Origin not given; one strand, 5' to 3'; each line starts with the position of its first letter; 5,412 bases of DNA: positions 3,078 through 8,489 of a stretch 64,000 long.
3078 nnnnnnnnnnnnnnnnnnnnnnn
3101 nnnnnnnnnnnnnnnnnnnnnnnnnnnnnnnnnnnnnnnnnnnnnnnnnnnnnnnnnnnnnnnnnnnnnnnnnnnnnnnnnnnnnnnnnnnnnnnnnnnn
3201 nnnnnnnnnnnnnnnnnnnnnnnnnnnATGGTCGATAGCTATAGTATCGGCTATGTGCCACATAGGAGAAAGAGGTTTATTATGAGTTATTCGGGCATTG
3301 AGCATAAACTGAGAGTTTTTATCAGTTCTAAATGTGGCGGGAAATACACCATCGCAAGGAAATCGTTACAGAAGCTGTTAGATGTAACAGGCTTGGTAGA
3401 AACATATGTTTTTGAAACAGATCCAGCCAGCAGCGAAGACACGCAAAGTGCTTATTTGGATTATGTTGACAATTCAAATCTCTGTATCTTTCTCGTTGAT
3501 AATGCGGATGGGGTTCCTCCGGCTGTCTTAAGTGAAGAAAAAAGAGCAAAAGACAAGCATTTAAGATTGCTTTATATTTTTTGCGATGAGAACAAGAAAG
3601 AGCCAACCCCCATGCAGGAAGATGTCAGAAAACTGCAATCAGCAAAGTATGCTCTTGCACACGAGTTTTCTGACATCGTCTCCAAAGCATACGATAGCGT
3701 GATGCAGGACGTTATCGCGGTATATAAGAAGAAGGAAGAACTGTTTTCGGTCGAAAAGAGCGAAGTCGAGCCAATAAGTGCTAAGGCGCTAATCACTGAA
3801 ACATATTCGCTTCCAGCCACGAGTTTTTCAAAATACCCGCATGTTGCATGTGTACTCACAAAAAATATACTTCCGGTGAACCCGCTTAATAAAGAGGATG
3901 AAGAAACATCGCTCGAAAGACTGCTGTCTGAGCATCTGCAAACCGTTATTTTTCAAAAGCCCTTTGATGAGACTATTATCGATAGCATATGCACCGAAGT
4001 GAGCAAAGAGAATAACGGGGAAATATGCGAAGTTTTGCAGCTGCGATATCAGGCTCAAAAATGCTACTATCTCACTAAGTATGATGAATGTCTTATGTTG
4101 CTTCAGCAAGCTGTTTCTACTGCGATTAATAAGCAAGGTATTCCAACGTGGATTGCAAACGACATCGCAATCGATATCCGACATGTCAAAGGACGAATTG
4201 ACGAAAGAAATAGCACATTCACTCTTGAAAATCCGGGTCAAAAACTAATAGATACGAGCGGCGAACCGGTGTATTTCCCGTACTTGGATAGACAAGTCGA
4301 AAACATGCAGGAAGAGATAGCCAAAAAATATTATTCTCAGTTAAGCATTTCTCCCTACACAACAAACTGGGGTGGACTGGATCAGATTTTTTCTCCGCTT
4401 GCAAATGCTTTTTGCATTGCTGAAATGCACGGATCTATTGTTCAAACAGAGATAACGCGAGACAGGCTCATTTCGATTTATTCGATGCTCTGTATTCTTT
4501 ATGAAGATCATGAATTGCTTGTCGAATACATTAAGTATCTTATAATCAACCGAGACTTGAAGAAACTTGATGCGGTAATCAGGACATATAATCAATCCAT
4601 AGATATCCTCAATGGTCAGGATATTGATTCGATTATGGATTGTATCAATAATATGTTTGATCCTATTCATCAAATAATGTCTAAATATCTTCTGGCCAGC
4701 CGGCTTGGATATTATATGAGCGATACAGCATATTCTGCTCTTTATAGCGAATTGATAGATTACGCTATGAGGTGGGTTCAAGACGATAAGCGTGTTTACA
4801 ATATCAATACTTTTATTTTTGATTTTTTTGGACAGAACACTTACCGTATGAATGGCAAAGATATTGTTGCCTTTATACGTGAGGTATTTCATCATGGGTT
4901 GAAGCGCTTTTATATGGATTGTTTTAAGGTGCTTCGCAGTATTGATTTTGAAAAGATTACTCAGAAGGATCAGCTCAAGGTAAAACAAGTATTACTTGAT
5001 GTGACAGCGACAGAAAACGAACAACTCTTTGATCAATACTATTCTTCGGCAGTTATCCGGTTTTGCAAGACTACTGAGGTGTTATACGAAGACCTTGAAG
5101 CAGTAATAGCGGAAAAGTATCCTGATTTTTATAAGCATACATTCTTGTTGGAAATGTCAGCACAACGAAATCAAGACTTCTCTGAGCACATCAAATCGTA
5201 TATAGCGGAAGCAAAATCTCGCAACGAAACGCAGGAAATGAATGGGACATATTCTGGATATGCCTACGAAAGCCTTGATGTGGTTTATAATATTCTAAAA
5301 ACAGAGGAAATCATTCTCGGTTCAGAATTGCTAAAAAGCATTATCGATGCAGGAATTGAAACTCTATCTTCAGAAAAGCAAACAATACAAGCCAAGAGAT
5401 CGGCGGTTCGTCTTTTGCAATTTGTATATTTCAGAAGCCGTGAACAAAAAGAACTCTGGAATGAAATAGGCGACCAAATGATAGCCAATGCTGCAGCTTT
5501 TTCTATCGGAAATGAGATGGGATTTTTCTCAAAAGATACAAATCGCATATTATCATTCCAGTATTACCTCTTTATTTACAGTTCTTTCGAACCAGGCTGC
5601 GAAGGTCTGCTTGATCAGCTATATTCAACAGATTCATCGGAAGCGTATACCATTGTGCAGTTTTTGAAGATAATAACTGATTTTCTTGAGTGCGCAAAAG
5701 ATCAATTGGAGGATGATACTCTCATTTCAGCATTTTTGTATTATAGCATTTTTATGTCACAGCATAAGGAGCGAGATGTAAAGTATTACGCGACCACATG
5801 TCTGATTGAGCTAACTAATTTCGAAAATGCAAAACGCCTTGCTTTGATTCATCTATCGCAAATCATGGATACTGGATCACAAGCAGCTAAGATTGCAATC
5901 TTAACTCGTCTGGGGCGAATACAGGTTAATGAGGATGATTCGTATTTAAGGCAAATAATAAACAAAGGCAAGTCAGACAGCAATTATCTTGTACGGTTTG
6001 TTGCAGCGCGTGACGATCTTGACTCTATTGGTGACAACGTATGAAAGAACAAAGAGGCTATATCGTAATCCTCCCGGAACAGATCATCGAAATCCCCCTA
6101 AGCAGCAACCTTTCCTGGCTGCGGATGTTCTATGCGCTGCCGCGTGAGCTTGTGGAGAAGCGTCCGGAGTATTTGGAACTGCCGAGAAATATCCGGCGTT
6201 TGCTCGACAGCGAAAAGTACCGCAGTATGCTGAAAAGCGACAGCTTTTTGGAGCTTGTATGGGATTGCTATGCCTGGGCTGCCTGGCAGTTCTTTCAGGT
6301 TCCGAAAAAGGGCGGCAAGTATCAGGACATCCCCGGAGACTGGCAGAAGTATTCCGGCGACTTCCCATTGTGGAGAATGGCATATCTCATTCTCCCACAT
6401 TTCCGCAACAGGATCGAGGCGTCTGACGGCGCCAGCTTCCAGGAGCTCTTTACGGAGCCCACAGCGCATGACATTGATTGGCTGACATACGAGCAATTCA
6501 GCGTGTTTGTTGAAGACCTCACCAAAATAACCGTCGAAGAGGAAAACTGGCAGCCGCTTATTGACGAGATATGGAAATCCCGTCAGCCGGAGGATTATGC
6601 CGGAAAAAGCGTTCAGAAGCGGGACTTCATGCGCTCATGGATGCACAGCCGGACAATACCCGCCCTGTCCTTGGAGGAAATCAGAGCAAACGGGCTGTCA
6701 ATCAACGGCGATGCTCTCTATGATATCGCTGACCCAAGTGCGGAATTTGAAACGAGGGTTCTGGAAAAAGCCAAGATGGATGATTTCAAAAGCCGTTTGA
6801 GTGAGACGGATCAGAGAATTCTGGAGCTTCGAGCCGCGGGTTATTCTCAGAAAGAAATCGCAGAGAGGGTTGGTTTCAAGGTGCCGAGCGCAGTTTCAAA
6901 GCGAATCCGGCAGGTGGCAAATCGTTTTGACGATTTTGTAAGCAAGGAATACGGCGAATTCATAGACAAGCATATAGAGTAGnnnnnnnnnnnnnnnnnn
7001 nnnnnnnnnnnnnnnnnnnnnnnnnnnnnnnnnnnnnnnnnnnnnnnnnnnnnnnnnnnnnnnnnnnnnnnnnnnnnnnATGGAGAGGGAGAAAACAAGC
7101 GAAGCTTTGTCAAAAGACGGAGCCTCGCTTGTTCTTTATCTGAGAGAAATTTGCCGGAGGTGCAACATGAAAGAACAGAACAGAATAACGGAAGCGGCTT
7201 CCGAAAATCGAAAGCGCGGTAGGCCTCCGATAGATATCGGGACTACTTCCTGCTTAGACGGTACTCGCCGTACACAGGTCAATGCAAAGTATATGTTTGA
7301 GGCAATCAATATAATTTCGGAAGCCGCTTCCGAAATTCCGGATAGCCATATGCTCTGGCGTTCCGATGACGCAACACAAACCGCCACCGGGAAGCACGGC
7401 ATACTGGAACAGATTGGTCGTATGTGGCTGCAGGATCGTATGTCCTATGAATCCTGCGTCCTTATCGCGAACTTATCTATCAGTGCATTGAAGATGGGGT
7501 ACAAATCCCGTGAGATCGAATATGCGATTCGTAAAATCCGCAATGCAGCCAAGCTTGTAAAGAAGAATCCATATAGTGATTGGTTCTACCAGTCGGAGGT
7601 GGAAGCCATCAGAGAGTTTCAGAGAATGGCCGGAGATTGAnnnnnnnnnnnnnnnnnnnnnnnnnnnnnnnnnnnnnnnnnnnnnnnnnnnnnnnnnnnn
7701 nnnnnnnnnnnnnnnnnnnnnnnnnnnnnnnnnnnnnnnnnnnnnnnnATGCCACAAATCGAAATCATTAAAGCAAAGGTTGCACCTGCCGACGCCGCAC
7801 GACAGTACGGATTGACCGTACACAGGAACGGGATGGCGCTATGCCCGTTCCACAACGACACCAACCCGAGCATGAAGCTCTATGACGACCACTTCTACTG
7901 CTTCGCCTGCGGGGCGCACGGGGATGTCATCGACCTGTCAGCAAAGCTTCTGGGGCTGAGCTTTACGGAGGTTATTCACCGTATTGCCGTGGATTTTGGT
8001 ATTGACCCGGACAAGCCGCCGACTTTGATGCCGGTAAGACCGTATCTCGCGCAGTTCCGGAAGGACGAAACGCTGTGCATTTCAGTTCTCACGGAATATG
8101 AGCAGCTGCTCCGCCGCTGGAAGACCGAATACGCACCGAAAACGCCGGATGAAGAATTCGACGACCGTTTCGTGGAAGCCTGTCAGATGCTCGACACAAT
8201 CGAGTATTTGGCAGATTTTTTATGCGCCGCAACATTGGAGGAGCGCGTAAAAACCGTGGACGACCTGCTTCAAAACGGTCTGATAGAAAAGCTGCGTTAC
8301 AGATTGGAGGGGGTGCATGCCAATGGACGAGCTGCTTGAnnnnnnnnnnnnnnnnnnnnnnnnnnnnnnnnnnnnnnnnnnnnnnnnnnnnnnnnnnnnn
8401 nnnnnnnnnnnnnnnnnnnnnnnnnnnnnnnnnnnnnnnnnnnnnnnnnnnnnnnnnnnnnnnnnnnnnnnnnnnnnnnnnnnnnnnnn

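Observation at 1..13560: Lower-GC mobilizable element carrying the R-M/defence cargo; right boundary near 13.45-13.56 kb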

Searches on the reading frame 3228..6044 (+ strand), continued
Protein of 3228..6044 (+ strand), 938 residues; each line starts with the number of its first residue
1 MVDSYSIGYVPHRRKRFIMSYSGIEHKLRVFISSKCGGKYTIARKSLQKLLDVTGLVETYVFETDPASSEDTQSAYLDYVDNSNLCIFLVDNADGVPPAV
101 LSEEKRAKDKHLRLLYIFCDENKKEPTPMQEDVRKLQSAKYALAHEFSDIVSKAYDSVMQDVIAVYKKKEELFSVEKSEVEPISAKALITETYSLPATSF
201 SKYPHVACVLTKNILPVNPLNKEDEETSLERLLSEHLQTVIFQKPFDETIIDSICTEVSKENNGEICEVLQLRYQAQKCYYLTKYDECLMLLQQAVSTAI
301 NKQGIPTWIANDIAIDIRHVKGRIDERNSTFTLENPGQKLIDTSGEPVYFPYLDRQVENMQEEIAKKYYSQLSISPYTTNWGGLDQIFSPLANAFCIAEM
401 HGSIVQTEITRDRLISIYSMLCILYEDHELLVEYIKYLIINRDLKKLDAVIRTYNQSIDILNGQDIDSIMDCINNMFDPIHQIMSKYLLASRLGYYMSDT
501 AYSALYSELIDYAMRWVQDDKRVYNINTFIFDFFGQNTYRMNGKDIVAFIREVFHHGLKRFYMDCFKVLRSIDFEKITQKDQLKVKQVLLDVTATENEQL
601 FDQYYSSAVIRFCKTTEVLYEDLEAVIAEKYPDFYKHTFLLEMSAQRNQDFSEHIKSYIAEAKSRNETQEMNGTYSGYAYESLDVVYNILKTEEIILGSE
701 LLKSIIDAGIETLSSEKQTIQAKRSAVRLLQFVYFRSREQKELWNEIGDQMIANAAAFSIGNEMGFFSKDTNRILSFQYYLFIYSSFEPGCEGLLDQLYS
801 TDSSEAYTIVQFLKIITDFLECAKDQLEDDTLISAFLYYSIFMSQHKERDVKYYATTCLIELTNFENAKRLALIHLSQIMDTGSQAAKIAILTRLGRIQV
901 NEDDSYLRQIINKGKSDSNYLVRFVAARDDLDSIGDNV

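Call 59: fold_search(model_id=the predicted structure, library=pdb)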
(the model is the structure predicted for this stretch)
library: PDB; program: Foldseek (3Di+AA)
matches with E <= 10: 951; with E <= 0.001: 2
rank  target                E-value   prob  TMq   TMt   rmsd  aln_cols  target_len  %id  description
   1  5ife_C                9.2e-04  1.00  0.17  0.18  26.0       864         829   10  Crystal structure of the human SF3b core complex (released 2016-10-26)
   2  2qna_A                9.6e-04  1.00  0.17  0.20  21.6       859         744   11  Crystal structure of human Importin-beta (127-876) in complex with the IBB-domain of Snurportin1 (1-65) (released 2008-04-08)
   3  9j5i_A                3.4e-03  1.00  0.17  0.25  21.9       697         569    9  Pathogen effector forms a phosphatase holoenzyme complex with host core enzyme to promote disease (released 2026-03-04)
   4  5yvh_A                3.4e-03  1.00  0.23  0.26  20.8       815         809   12  Crystal structure of Karyopherin beta2 in complex with FUS(371-526) (released 2018-05-16)
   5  5h2v_A                6.2e-03  0.99  0.18  0.17  23.5       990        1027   10  Crystal structure of the karyopherin Kap121p bound to the SUMO protease Ulp1p (released 2016-12-14)
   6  8fn4_4                7.2e-03  1.00  0.22  0.26  22.7       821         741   10  Cryo-EM structure of RNase-treated RESC-A in trypanosomal RNA editing (released 2023-07-19)
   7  2z5j                  1.0e-02  0.98  0.19  0.21  22.7       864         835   11  Free Transportin 1 (released 2007-10-23)
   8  4buj_F                1.3e-02  0.93  0.15  0.11  30.8       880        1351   12  Crystal structure of the S. cerevisiae Ski2-3-8 complex (released 2013-08-28)
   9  5o9z_v                1.4e-02  0.96  0.16  0.18  25.6       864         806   11  Cryo-EM structure of a pre-catalytic human spliceosome primed for activation (B complex) (released 2017-08-16)
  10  1qgr_A                1.5e-02  0.98  0.21  0.22  22.9       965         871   10  STRUCTURE OF IMPORTIN BETA BOUND TO THE IBB DOMAIN OF IMPORTIN ALPHA (II CRYSTAL FORM, GROWN AT LOW PH) (released 1999-05-24)
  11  8ffz_C                1.5e-02  0.80  0.11  0.13  32.7       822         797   12  TFIIIA-TFIIIC-Brf1-TBP complex bound to 5S rRNA gene (released 2023-06-21)
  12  8uo5_A                1.7e-02  0.99  0.18  0.25  21.1       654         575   12  Protein Phosphatase 2A B55 subunit in complex with IER5 (released 2025-03-26)
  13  6iur_A                1.8e-02  0.98  0.16  0.23  25.1       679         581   10  A phosphatase complex STRN3-PP2Aa (released 2019-12-04)
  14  7xn7_q                1.9e-02  0.85  0.14  0.14  29.3       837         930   12  RNA polymerase II elongation complex containing Spt4/5, Elf1, Spt6, Spn1 and Paf1C (released 2022-09-07)
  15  4buj_B                2.2e-02  0.87  0.14  0.11  31.5       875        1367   10  Crystal structure of the S. cerevisiae Ski2-3-8 complex (released 2013-08-28)
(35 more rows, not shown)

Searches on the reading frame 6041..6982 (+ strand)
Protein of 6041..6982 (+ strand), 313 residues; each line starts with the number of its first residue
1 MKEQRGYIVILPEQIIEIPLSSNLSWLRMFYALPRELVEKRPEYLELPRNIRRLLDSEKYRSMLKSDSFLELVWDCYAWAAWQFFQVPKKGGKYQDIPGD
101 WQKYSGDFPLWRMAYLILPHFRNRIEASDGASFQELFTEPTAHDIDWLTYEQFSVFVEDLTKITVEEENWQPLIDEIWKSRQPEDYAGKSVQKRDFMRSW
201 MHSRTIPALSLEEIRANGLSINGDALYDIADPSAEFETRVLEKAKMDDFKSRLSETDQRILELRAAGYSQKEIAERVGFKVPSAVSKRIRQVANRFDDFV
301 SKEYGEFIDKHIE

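Call 5: search_protein_families(library=pfam, proteins=[window:6041-6982:+], max_evalue=0.01)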
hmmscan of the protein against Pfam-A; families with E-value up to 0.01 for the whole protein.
window:6041-6982:+ (313 aa): 4 families
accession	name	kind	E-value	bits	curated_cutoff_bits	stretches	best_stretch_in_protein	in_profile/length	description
PF08281.18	Sigma70_r4_2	-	0.00022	21.2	25.7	1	251-282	9-41/54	Sigma-70, region 4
PF24625.1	DUF7626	-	0.00076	19.7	27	1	253-276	2-25/55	Domain of unknown function (DUF7626)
PF13936.12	HTH_38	-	0.0027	17.8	27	1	258-280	10-33/44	Helix-turn-helix domain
PF19889.5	DUF6362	-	0.0064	17.3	31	0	249-284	52-87/98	Domain of unknown function (DUF6362)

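Call 8: search_protein_families(library=padloc, proteins=[window:6041-6982:+], max_evalue=0.01)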
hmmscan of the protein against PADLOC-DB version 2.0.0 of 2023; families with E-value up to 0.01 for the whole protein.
window:6041-6982:+ (313 aa): 1 family
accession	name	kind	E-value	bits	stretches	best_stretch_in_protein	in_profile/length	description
PDLC01851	CARF3--CARF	-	0.00022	18.7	1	235-303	192-259/279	-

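Call 9: search_protein_families(library=ncbifam, proteins=[window:6041-6982:+], max_evalue=0.01)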
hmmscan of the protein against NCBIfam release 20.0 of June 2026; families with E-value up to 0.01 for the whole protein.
window:6041-6982:+ (313 aa): 2 families
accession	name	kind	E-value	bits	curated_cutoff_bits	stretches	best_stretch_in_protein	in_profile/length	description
TIGR02937.1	sigma70-ECF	superfamily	1.3e-05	24.8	42.9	1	194-289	53-154/165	sigma-70 family RNA polymerase sigma factor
NF037964.1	HetZ_related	equivalog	0.0078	15.3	612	0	241-292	309-359/370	HetZ-related protein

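Call 42: search_protein_families(library=phrogs, proteins=[window:6041-6982:+], max_evalue=0.01)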
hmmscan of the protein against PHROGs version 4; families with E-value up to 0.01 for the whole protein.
window:6041-6982:+ (313 aa): 6 families
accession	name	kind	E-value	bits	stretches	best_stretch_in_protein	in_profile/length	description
phrog_645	-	DNA, RNA and nucleotide metabolism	1.3e-05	26.4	1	245-294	15-64/196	Rnase E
phrog_27555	-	transcription regulation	0.00023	21.8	1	234-300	116-178/203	transcriptional regulator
phrog_13787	-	unknown function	0.0003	22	1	161-292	21-160/172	-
phrog_351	-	transcription regulation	0.0017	18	1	209-299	632-725/928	RNA polymerase sigma factor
phrog_3855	-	DNA, RNA and nucleotide metabolism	0.0081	17.6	0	255-293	67-104/115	HTH DNA binding protein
phrog_6831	-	transcription regulation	0.0086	17.1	0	260-282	11-33/68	transcriptional regulator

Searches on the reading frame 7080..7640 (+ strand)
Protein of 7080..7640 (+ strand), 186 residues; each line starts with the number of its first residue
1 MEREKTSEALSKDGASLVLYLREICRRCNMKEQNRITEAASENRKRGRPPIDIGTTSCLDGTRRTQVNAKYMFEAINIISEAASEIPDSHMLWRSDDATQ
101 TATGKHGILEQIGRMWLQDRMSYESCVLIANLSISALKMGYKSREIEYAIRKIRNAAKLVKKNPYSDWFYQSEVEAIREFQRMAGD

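Call 5: search_protein_families(library=pfam, proteins=[window:7080-7640:+], max_evalue=0.01)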
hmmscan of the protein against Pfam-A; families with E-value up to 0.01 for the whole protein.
window:7080-7640:+ (186 aa): 0 families

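Call 8: search_protein_families(library=padloc, proteins=[window:7080-7640:+], max_evalue=0.01)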
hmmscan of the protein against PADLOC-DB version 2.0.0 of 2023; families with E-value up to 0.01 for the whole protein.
window:7080-7640:+ (186 aa): 0 families

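Call 9: search_protein_families(library=ncbifam, proteins=[window:7080-7640:+], max_evalue=0.01)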
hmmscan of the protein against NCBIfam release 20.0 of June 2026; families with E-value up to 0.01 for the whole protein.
window:7080-7640:+ (186 aa): 0 families

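Call 42: search_protein_families(library=phrogs, proteins=[window:7167-7640:+], max_evalue=0.01)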
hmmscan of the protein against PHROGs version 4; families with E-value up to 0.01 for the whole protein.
window:7167-7640:+ (157 aa): 0 families

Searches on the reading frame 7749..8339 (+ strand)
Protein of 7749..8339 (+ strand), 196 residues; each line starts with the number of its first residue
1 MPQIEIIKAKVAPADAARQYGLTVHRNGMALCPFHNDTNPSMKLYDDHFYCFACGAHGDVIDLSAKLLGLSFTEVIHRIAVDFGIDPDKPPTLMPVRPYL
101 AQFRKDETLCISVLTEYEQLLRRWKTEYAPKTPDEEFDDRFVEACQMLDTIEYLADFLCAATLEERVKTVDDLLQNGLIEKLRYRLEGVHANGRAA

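Call 5: search_protein_families(library=pfam, proteins=[window:7749-8339:+], max_evalue=0.01)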
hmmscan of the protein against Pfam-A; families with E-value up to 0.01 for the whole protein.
window:7749-8339:+ (196 aa): 1 family
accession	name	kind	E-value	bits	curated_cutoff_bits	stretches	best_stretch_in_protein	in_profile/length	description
PF01807.25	Zn_ribbon_DnaG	-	2.4e-15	56.5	24.9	1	26-86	30-92/98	CHC2 zinc finger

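Call 8: search_protein_families(library=padloc, proteins=[window:7749-8339:+], max_evalue=0.01)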
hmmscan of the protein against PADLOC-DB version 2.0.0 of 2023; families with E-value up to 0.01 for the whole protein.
window:7749-8339:+ (196 aa): 2 families
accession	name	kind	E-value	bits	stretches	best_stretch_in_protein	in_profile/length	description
PDLC03767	RT_UG29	-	6.8e-25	84.7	1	4-184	6-183/2280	DRT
PDLC03800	RTasDnaG-like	-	3.1e-16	57.2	1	14-154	56-179/550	DRT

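Call 9: search_protein_families(library=ncbifam, proteins=[window:7749-8339:+], max_evalue=0.01)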
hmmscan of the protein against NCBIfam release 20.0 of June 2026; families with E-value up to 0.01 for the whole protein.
window:7749-8339:+ (196 aa): 1 family
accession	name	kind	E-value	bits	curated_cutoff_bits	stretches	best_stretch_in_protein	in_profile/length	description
TIGR01391.1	dnaG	equivalog_domain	1.7e-17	63.4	283.6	1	5-89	8-96/414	DNA primase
